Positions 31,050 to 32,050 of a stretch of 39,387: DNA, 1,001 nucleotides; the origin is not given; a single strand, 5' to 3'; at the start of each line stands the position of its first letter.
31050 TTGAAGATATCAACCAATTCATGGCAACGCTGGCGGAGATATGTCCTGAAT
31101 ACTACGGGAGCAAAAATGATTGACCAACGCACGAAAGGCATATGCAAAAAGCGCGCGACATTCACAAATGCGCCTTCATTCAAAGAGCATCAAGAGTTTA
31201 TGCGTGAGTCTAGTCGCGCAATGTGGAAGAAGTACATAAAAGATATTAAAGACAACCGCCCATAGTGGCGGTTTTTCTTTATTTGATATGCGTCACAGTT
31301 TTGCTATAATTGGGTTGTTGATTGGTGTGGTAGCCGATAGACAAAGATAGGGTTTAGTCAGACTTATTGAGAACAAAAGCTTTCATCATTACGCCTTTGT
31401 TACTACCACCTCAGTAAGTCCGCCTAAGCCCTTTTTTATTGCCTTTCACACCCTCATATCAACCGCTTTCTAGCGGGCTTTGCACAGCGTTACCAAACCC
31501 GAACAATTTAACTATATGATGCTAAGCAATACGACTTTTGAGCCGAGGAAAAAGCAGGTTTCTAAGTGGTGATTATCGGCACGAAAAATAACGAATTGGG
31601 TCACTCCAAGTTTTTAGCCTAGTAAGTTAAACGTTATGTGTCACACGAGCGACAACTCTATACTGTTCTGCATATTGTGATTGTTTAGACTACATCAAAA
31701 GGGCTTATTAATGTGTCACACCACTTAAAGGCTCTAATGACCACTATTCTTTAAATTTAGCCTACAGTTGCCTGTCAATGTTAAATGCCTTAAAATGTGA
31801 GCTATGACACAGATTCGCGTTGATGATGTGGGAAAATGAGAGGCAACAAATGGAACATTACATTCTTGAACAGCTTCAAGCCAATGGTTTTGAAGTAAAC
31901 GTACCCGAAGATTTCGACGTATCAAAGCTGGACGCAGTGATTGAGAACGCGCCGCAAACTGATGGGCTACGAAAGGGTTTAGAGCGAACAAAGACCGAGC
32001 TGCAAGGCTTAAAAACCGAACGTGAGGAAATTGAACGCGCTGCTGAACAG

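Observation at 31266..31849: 585-bp ORF-free island in the head module, opening with a near-consensus promoter and a predicted ~120-nt sRNA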

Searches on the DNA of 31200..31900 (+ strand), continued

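Call 18: get_annotated_region(hit=H27, flank=2500)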
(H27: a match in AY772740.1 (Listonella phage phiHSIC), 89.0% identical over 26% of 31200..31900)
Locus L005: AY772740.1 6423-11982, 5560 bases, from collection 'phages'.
description: Listonella pelagia phage phiHSIC, complete genome.
organism: Listonella phage phiHSIC (NCBI taxid 310539)
taxonomy: Viruses; Duplodnaviria; Heunggongvirae; Uroviricota; Caudoviricetes
host: Listonella pelagia; source: -; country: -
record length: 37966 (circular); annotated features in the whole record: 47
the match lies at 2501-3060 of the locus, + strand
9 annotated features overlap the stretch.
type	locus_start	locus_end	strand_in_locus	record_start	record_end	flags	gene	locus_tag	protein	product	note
CDS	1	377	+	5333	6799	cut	ORF12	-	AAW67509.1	putative structural protein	similar to 60 kD structural protein of Salmonella typhimurium phage MB78 in GenBank Accession Number CAB59889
CDS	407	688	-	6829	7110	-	ORF13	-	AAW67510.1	hypothetical protein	-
CDS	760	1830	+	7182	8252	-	ORF14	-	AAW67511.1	putative NAD-asparagine ribosyltransferase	similar to NAD asparagine ribosyltransferase, Pseudomonas syringae, ZP_00127008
CDS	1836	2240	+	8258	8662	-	ORF15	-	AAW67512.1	hypothetical protein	-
CDS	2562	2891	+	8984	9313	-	ORF16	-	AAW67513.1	hypothetical protein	-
CDS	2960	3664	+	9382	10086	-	ORF17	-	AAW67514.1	hypothetical protein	similar to P26 of Salmonella typhimurium phage MB78 in GenBank Accession Number CAA60565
CDS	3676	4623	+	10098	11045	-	ORF18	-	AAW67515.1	major capsid protein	similar to Yersinia pestis phage minor capsid, NP_405658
CDS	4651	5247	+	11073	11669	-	ORF19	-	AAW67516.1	hypothetical protein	-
CDS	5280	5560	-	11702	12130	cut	ORF20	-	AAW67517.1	hypothetical protein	-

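Call 19: get_annotated_region(hit=H26, flank=2500)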
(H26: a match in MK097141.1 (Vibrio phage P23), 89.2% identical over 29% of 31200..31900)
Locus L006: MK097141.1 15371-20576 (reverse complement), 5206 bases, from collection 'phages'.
description: Vibrio phage P23, complete genome.
organism: Vibrio phage P23 (NCBI taxid 2488664)
taxonomy: Viruses; Duplodnaviria; Heunggongvirae; Uroviricota; Caudoviricetes
host: Vibrio sagamiensis; source: -; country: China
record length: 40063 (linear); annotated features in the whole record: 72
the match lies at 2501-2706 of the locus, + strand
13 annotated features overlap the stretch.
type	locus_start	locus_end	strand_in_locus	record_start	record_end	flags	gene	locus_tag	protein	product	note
CDS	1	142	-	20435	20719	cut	-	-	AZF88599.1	hypothetical protein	hypothetical protein NVP1119O_09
CDS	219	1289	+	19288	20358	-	-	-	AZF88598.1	putative NAD-asparagine ribosyltransferase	-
CDS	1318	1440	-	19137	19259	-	-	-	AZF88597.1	hypothetical protein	-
CDS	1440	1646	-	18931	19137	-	-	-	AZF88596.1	hypothetical protein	-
CDS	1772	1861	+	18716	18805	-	-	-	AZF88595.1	hypothetical protein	-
CDS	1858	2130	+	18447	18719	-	-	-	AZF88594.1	TMhelix containing protein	-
CDS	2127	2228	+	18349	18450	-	-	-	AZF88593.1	hypothetical protein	-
CDS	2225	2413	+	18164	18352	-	-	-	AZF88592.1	hypothetical protein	hypothetical protein VPSG_00046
CDS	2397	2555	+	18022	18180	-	-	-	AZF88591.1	hypothetical protein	hypothetical protein NVP1178O_16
CDS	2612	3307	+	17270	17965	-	-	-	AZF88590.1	coil containing protein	-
CDS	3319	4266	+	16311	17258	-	-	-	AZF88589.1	major capsid protein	-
CDS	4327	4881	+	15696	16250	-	-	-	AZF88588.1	hypothetical protein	hypothetical protein ValSw33_13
CDS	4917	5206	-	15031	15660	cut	-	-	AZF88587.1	coil containing protein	-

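Call 20: get_annotated_region(hit=H29, flank=2500)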
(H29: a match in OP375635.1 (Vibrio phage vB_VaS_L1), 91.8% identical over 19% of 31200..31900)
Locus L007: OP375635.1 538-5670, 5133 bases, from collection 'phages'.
description: Vibrio phage vB_VaS_L1, complete genome.
organism: Vibrio phage vB_VaS_L1 (NCBI taxid 2981540)
taxonomy: Viruses; Duplodnaviria; Heunggongvirae; Uroviricota; Caudoviricetes
host: Vibrio alginolyticus; source: sewage water; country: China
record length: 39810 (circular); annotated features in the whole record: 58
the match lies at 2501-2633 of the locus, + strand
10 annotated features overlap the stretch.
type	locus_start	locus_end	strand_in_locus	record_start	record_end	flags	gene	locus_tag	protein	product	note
CDS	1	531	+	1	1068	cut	-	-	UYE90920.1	putative NAD-asparagine ribosyltransferase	-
CDS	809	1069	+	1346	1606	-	-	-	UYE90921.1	hypothetical protein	-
CDS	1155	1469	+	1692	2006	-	-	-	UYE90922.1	hypothetical protein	-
CDS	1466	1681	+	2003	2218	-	-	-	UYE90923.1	TMhelix containing protein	-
CDS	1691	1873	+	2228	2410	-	-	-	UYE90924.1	hypothetical protein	-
CDS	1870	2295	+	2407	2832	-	-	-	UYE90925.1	hypothetical protein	-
CDS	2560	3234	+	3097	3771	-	-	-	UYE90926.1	hypothetical protein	-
CDS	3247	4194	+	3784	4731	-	-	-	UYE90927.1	major capsid protein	-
CDS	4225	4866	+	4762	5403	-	-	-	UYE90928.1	hypothetical protein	-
CDS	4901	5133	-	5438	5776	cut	-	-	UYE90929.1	hypothetical protein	-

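Call 26: get_annotated_region(hit=H34, flank=1500)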
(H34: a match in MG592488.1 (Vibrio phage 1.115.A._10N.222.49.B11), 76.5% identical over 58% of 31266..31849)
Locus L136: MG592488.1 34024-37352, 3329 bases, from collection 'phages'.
description: Vibrio phage 1.115.A._10N.222.49.B11, partial genome.
organism: Vibrio phage 1.115.A._10N.222.49.B11 (NCBI taxid 1881196)
taxonomy: Viruses; Duplodnaviria; Heunggongvirae; Uroviricota; Caudoviricetes
host: Vibrio breoganii; source: iron chloride precipitation of 0.2um-filtered seawater, resuspended in oxalate solution; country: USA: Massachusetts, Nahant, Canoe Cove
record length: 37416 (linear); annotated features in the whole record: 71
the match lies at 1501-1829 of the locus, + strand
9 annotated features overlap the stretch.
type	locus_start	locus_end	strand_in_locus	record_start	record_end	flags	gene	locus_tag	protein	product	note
CDS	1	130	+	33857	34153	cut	-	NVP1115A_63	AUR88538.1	hypothetical protein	NVP1115A_63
CDS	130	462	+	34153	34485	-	-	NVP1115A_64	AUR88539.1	hypothetical protein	NVP1115A_64; tara_best_match:OM-RGC.v1.029600275; cvp_best_match:CAMPEP_0000024002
CDS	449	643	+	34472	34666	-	-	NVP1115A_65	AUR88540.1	hypothetical protein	NVP1115A_65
CDS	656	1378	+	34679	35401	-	-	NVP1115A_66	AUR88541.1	D12 class N6 adenine-specific DNA methyltransferase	NVP1115A_66; tara_best_match:OM-RGC.v1.012448787; cvp_best_match:NCBI_PEP_308097748; InterPro:IPR002052; ...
CDS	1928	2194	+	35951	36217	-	-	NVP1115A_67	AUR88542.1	hypothetical protein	NVP1115A_67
CDS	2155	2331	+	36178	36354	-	-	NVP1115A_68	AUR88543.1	hypothetical protein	NVP1115A_68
CDS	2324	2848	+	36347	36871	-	-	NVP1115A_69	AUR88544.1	hypothetical protein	NVP1115A_69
CDS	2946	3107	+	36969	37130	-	-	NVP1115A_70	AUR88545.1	hypothetical protein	NVP1115A_70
CDS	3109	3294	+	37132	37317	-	-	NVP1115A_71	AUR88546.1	coil containing protein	NVP1115A_71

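Call 27: get_annotated_region(hit=H38, flank=1500)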
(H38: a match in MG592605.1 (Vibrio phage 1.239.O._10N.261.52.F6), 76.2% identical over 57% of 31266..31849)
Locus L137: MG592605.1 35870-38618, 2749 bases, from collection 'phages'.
description: Vibrio phage 1.239.O._10N.261.52.F6, partial genome.
organism: Vibrio phage 1.239.O._10N.261.52.F6 (NCBI taxid 1881233)
taxonomy: Viruses; Duplodnaviria; Heunggongvirae; Uroviricota; Caudoviricetes
host: Vibrio breoganii; source: iron chloride precipitation of 0.2um-filtered seawater, resuspended in oxalate solution; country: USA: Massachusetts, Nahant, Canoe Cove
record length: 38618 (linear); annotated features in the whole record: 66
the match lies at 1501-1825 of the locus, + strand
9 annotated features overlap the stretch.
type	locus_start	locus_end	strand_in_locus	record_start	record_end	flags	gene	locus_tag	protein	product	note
CDS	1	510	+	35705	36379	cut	-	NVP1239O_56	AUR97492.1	winged helix-turn-helix DNA-binding domain protein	NVP1239O_56; InterPro:IPR011991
CDS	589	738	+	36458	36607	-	-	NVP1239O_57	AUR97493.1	coil containing protein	NVP1239O_57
CDS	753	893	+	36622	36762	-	-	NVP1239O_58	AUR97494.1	hypothetical protein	NVP1239O_58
CDS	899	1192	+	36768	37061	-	-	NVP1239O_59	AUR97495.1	hypothetical protein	NVP1239O_59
CDS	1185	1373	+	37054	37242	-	-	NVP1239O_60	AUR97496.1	hypothetical protein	NVP1239O_60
CDS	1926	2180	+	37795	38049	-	-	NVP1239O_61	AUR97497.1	hypothetical protein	NVP1239O_61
CDS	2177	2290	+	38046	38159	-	-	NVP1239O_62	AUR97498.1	hypothetical protein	NVP1239O_62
CDS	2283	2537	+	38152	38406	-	-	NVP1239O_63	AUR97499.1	hypothetical protein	NVP1239O_63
CDS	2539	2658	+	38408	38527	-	-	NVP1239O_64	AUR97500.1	hypothetical protein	NVP1239O_64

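Call 28: get_annotated_region(hit=H39, flank=1500)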
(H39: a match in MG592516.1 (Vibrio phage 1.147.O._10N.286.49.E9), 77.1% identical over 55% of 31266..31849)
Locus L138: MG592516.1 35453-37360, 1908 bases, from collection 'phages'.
description: Vibrio phage 1.147.O._10N.286.49.E9, partial genome.
organism: Vibrio phage 1.147.O._10N.286.49.E9 (NCBI taxid 1881206)
taxonomy: Viruses; Duplodnaviria; Heunggongvirae; Uroviricota; Caudoviricetes
host: Vibrio breoganii; source: iron chloride precipitation of 0.2um-filtered seawater, resuspended in oxalate solution; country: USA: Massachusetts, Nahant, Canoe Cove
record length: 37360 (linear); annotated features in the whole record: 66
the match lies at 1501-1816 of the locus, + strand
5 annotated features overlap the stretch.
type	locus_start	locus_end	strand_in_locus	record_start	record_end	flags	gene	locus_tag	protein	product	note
CDS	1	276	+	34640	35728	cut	-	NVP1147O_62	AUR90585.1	rossmann-like alpha/beta/alpha sandwich fold protein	NVP1147O_62; InterPro:IPR014729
CDS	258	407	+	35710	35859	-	-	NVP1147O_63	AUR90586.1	coil containing protein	NVP1147O_63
CDS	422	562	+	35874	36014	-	-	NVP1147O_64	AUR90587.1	hypothetical protein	NVP1147O_64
CDS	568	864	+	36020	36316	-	-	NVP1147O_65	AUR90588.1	hypothetical protein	NVP1147O_65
CDS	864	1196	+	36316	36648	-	-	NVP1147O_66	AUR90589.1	hypothetical protein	NVP1147O_66; tara_best_match:OM-RGC.v1.029345843; cvp_best_match:CAMPEP_0000011790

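Call 29: get_annotated_region(hit=H41, flank=1500)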
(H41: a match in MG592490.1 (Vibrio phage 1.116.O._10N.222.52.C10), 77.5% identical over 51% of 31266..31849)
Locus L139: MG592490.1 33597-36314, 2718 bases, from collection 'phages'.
description: Vibrio phage 1.116.O._10N.222.52.C10, partial genome.
organism: Vibrio phage 1.116.O._10N.222.52.C10 (NCBI taxid 1881198)
taxonomy: Viruses; Duplodnaviria; Heunggongvirae; Uroviricota; Caudoviricetes
host: Vibrio breoganii; source: iron chloride precipitation of 0.2um-filtered seawater, resuspended in oxalate solution; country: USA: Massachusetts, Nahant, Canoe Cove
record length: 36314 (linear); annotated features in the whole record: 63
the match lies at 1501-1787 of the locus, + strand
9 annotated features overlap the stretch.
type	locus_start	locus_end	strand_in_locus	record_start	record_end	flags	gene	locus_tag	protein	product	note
CDS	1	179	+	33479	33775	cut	-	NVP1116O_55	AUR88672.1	hypothetical protein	NVP1116O_55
CDS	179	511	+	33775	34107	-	-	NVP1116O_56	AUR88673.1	hypothetical protein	NVP1116O_56; tara_best_match:OM-RGC.v1.029600275; cvp_best_match:CAMPEP_0000024002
CDS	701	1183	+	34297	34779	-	-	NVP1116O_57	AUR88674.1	coil containing protein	NVP1116O_57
tRNA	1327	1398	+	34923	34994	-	-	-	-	tRNA-Trp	anticodon:CCA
tRNA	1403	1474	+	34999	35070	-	-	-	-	tRNA-Arg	anticodon:TCT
CDS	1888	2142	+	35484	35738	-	-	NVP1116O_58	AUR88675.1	hypothetical protein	NVP1116O_58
CDS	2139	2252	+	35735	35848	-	-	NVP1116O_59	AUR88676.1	hypothetical protein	NVP1116O_59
CDS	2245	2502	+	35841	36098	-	-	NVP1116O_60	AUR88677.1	hypothetical protein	NVP1116O_60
CDS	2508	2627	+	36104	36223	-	-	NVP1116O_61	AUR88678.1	hypothetical protein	NVP1116O_61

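Call 30: get_annotated_region(hit=H43, flank=1500)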
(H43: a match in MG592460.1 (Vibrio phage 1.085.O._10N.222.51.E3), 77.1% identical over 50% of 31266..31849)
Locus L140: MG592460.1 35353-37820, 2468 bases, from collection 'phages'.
description: Vibrio phage 1.085.O._10N.222.51.E3, partial genome.
organism: Vibrio phage 1.085.O._10N.222.51.E3 (NCBI taxid 1881193)
taxonomy: Viruses; Duplodnaviria; Heunggongvirae; Uroviricota; Caudoviricetes
host: Vibrio breoganii; source: iron chloride precipitation of 0.2um-filtered seawater, resuspended in oxalate solution; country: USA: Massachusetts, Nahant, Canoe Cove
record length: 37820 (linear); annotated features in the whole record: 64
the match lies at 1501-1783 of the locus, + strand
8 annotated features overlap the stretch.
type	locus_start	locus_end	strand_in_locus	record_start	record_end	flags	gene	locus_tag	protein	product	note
CDS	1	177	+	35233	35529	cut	-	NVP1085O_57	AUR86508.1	hypothetical protein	NVP1085O_57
CDS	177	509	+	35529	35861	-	-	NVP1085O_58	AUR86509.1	hypothetical protein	NVP1085O_58; tara_best_match:OM-RGC.v1.029345843; cvp_best_match:CAMPEP_0000011790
CDS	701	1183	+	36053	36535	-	-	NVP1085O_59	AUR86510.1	coil containing protein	NVP1085O_59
tRNA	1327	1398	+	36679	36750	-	-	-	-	tRNA-Trp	anticodon:CCA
tRNA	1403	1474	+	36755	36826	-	-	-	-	tRNA-Arg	anticodon:TCT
CDS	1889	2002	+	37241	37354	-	-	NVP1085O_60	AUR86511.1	hypothetical protein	NVP1085O_60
CDS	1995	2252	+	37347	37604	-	-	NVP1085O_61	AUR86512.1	hypothetical protein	NVP1085O_61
CDS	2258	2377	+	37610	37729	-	-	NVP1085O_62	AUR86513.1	hypothetical protein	NVP1085O_62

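Call 31: get_annotated_region(hit=H50, flank=1500)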
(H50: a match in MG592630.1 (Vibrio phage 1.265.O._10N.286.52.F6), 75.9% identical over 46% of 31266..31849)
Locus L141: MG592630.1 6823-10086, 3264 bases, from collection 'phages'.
description: Vibrio phage 1.265.O._10N.286.52.F6, partial genome.
organism: Vibrio phage 1.265.O._10N.286.52.F6 (NCBI taxid 1881274)
taxonomy: Viruses; Duplodnaviria; Heunggongvirae; Uroviricota; Caudoviricetes
host: Vibrio cyclitrophicus; source: iron chloride precipitation of 0.2um-filtered seawater, resuspended in oxalate solution; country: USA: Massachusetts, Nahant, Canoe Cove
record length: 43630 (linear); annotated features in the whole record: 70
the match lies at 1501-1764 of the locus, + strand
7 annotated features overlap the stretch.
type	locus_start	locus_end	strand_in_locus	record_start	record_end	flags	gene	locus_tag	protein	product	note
CDS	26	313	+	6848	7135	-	-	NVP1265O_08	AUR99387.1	TMhelix containing protein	NVP1265O_08; tara_best_match:OM-RGC.v1.030810847; cvp_best_match:CAMPEP_0000029026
CDS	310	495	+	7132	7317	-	-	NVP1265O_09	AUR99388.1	hypothetical protein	NVP1265O_09; tara_best_match:OM-RGC.v1.036239761; cvp_best_match:CAMPEP_0000025972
CDS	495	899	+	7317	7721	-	-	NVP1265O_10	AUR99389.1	hypothetical protein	NVP1265O_10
CDS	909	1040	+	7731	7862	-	-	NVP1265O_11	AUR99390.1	hypothetical protein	NVP1265O_11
CDS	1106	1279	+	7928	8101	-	-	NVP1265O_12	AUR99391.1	TMhelix containing protein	NVP1265O_12; aclame_best_match:protein:proph:163116; tara_best_match:OM-RGC.v1.022801941; ...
CDS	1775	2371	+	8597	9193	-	-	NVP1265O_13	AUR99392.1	hypothetical protein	NVP1265O_13; InterPro:IPR018306; Bacteriophage T5, Orf172 DNA-binding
CDS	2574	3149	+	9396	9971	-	-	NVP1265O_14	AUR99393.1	hypothetical protein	NVP1265O_14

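Call 33: get_annotated_region(hit=H53, flank=1500)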
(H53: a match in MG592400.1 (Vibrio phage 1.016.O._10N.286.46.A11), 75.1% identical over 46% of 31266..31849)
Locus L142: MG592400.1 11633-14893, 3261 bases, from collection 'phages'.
description: Vibrio phage 1.016.O._10N.286.46.A11, partial genome.
organism: Vibrio phage 1.016.O._10N.286.46.A11 (NCBI taxid 1881291)
taxonomy: Viruses; Duplodnaviria; Heunggongvirae; Uroviricota; Caudoviricetes
host: Vibrio lentus; source: iron chloride precipitation of 0.2um-filtered seawater, resuspended in oxalate solution; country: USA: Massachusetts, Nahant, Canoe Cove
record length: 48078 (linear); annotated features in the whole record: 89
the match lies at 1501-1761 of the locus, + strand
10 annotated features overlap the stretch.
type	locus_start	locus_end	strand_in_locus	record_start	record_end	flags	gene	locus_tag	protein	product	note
CDS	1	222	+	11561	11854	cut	-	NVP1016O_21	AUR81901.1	TMhelix containing protein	NVP1016O_21; tara_best_match:OM-RGC.v1.030810847; cvp_best_match:CAMPEP_0000029026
CDS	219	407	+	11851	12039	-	-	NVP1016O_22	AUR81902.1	hypothetical protein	NVP1016O_22; tara_best_match:OM-RGC.v1.037137458; cvp_best_match:CAMPEP_0000029000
CDS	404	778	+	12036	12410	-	-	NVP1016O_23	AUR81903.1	hypothetical protein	NVP1016O_23; tara_best_match:OM-RGC.v1.027692888; cvp_best_match:CAMPEP_0000029102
CDS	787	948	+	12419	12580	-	-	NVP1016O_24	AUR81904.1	hypothetical protein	NVP1016O_24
CDS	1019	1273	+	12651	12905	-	-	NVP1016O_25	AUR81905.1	hypothetical protein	NVP1016O_25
CDS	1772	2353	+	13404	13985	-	-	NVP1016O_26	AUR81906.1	hypothetical protein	NVP1016O_26; tara_best_match:OM-RGC.v1.010270821; InterPro:IPR018306; Bacteriophage T5, Orf172 DNA-binding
CDS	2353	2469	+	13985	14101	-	-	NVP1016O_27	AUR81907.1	hypothetical protein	NVP1016O_27; tara_best_match:OM-RGC.v1.038789531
CDS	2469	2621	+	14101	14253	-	-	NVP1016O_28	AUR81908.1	hypothetical protein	NVP1016O_28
CDS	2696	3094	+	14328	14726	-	-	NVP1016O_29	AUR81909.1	hypothetical protein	NVP1016O_29; tara_best_match:OM-RGC.v1.026320918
CDS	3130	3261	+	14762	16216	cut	-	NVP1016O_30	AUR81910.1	coil containing protein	NVP1016O_30; aclame_best_match:protein:proph:166219; tara_best_match:OM-RGC.v1.001862098; ...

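Call 34: get_annotated_region(hit=H56, flank=1500)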
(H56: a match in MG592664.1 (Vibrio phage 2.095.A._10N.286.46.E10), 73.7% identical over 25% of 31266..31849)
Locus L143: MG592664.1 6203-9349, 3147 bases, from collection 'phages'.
description: Vibrio phage 2.095.A._10N.286.46.E10, partial genome.
organism: Vibrio phage 2.095.A._10N.286.46.E10 (NCBI taxid 1881403)
taxonomy: Viruses; Duplodnaviria; Heunggongvirae; Uroviricota; Caudoviricetes
host: Vibrio sp. F12; source: iron chloride precipitation of 0.2um-filtered seawater, resuspended in oxalate solution; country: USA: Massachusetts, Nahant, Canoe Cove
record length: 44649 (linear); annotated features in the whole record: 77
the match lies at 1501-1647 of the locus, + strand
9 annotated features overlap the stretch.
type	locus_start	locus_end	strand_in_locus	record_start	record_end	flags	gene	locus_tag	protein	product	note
CDS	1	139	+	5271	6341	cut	-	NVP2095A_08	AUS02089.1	coil containing protein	NVP2095A_08; aclame_best_match:protein:vir:96767; tara_best_match:OM-RGC.v1.004558185; ...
CDS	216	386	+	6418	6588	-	-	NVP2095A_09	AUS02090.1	TMhelix containing protein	NVP2095A_09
CDS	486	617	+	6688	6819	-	-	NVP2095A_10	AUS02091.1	hypothetical protein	NVP2095A_10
CDS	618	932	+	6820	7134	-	-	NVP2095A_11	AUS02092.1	TMhelix containing protein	NVP2095A_11; tara_best_match:OM-RGC.v1.030810847; cvp_best_match:CAMPEP_0000029026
CDS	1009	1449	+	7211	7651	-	-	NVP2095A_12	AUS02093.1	nucleophile aminohydrolase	NVP2095A_12; aclame_best_match:protein:proph:180331; tara_best_match:OM-RGC.v1.024963225; InterPro:IPR029055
CDS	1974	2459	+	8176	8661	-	-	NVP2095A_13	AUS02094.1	HNH nuclease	NVP2095A_13; tara_best_match:OM-RGC.v1.022009960; InterPro:IPR003615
CDS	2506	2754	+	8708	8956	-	-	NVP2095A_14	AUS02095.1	hypothetical protein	NVP2095A_14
CDS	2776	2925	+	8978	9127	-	-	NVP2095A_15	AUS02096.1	hypothetical protein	NVP2095A_15; tara_best_match:OM-RGC.v1.038811236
CDS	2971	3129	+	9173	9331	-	-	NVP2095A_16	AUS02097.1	hypothetical protein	NVP2095A_16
